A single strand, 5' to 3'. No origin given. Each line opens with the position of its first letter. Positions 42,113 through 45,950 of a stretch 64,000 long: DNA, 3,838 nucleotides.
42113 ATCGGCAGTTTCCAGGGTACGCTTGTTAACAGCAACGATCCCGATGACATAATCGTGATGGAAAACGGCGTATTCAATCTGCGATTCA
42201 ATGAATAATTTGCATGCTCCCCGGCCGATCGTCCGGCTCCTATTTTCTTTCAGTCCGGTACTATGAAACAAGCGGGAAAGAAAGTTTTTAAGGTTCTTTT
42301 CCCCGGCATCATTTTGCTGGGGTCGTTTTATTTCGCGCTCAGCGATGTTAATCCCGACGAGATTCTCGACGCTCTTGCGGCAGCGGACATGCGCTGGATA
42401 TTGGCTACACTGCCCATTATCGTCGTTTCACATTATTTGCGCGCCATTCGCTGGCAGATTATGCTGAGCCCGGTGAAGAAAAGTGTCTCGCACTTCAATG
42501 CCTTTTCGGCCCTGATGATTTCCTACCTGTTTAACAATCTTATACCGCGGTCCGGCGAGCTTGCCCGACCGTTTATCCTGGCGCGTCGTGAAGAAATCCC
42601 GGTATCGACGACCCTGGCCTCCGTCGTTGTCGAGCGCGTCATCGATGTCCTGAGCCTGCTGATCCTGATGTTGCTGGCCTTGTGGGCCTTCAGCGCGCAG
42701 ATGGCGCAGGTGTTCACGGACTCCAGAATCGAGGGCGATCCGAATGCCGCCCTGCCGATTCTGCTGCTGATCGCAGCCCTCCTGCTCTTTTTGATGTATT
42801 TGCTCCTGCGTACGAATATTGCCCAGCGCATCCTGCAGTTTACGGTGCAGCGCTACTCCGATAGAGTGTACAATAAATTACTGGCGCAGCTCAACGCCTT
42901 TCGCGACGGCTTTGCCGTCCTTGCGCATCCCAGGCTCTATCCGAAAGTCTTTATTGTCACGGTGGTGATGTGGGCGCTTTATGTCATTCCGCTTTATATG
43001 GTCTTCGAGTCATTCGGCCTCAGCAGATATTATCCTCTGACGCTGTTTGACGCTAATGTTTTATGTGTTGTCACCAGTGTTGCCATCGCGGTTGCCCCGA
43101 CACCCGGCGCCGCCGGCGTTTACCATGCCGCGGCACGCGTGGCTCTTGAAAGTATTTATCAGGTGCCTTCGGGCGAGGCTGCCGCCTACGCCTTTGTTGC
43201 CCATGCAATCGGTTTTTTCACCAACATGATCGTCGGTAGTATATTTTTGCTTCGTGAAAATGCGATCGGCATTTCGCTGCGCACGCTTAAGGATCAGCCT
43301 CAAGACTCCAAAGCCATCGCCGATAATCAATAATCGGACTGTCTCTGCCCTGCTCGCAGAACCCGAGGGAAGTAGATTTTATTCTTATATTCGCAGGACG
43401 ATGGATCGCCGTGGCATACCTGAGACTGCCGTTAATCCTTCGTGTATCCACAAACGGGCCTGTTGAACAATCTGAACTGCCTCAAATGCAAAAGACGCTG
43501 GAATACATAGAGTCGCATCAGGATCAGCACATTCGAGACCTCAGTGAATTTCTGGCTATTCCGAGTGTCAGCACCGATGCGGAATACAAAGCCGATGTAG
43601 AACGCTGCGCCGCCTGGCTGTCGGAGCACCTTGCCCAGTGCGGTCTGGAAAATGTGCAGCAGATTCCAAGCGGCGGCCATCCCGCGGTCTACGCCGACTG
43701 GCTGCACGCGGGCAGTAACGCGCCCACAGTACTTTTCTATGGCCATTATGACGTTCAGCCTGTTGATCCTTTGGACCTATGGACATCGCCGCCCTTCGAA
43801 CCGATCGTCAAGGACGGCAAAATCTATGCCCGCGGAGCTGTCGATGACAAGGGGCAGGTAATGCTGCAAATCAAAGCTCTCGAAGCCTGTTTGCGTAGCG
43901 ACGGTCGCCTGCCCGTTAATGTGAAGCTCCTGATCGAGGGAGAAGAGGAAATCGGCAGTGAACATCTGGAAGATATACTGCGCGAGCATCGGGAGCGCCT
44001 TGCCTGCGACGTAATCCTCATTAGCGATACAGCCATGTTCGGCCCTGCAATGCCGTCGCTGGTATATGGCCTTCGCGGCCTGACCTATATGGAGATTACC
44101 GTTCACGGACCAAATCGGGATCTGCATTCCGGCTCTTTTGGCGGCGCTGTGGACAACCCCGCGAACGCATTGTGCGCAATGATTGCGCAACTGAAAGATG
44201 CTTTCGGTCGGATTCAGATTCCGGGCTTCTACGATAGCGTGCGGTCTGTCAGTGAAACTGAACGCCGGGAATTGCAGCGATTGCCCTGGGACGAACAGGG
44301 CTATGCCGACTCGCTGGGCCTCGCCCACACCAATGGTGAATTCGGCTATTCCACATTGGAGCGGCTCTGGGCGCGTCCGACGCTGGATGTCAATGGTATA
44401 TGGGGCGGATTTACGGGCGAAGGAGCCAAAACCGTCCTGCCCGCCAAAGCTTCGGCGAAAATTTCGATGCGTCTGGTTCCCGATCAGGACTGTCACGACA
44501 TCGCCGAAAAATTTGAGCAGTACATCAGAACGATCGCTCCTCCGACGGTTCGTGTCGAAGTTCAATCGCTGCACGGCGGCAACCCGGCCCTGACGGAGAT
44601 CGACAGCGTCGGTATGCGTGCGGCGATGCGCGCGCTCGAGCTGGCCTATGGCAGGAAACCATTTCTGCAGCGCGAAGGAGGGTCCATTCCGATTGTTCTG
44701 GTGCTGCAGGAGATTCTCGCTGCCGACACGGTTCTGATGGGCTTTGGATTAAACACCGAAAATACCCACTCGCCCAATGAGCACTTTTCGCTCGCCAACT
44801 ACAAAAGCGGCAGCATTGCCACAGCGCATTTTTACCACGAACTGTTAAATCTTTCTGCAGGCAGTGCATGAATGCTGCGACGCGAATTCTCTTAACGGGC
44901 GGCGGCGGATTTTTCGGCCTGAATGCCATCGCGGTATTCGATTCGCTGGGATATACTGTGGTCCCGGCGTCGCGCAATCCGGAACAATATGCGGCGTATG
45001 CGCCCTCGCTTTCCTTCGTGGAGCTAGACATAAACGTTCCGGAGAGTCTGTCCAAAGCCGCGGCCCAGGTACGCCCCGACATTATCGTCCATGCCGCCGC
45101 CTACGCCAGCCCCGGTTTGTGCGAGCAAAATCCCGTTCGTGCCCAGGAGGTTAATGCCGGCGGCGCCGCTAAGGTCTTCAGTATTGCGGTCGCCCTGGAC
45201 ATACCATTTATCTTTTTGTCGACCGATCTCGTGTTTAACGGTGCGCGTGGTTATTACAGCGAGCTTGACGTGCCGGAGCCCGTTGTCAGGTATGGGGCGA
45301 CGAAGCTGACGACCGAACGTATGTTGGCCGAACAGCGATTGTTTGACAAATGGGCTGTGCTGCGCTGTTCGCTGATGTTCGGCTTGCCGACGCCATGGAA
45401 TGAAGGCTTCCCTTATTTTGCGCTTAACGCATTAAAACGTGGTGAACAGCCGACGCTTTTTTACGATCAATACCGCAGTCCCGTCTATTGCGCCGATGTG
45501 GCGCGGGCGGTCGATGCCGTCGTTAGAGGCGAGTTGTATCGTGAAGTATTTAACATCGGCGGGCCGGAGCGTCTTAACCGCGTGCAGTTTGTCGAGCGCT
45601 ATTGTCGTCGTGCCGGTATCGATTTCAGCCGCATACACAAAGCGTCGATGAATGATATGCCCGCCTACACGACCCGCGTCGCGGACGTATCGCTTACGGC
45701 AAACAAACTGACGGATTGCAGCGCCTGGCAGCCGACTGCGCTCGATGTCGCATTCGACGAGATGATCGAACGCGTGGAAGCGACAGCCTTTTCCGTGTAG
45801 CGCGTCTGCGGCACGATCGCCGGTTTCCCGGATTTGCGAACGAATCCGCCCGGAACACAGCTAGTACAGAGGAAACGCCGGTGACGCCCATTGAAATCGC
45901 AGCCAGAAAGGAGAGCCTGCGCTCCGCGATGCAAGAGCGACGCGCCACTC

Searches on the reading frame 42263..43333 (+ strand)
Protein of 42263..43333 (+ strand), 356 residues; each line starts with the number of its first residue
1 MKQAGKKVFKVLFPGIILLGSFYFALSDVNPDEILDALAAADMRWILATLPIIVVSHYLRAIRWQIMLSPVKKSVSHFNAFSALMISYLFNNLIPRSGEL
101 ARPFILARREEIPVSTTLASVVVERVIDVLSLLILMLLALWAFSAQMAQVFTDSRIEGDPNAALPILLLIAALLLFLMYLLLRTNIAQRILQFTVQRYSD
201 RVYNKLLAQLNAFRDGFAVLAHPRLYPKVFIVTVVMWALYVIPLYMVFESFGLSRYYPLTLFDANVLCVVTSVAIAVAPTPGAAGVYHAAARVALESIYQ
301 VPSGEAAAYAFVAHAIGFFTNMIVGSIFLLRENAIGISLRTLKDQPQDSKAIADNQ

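Call 47: search_protein_families(library=pfam, proteins=[window:42263-43333:+], max_evalue=0.00001)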
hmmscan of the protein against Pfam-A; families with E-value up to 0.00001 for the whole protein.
window:42263-43333:+ (356 aa): 1 family
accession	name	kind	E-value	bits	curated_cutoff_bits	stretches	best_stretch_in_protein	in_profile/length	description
PF03706.18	LPG_synthase_TM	-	7.7e-51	173.8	33.4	1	15-325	5-302/302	Lysylphosphatidylglycerol synthase TM region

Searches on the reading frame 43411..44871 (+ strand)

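Call 47: search_protein_families(library=pfam, proteins=[window:43411-44871:+], max_evalue=0.00001)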
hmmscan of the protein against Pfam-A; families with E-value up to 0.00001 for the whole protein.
window:43411-44871:+ (486 aa): 2 families
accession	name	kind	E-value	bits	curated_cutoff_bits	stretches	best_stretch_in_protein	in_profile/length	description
PF01546.33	Peptidase_M20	-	2.6e-31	109.6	24.6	1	108-472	1-201/206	Peptidase family M20/M25/M40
PF07687.19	M20_dimer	-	1.8e-18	66.8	21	1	219-378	1-105/107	Peptidase dimerisation domain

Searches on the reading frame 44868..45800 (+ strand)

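Call 50: search_protein_families(library=pfam, proteins=[window:44868-45800:+], max_evalue=0.00001)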
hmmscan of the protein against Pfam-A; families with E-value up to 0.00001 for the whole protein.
window:44868-45800:+ (310 aa): 4 families
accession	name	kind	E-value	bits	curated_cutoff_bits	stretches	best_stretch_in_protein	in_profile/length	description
PF04321.23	RmlD_sub_bind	-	3.2e-42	145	27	1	6-303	2-285/287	RmlD substrate binding domain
PF01370.27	Epimerase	-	4e-27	95.6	20.9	1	7-231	1-240/240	NAD dependent epimerase/dehydratase family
PF16363.11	GDP_Man_Dehyd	-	3.6e-11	43.5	27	1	8-256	1-273/332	GDP-mannose 4,6 dehydratase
PF02719.21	Polysacc_synt_2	-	1.9e-09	37.6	20.2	1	51-124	59-133/293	Polysaccharide biosynthesis protein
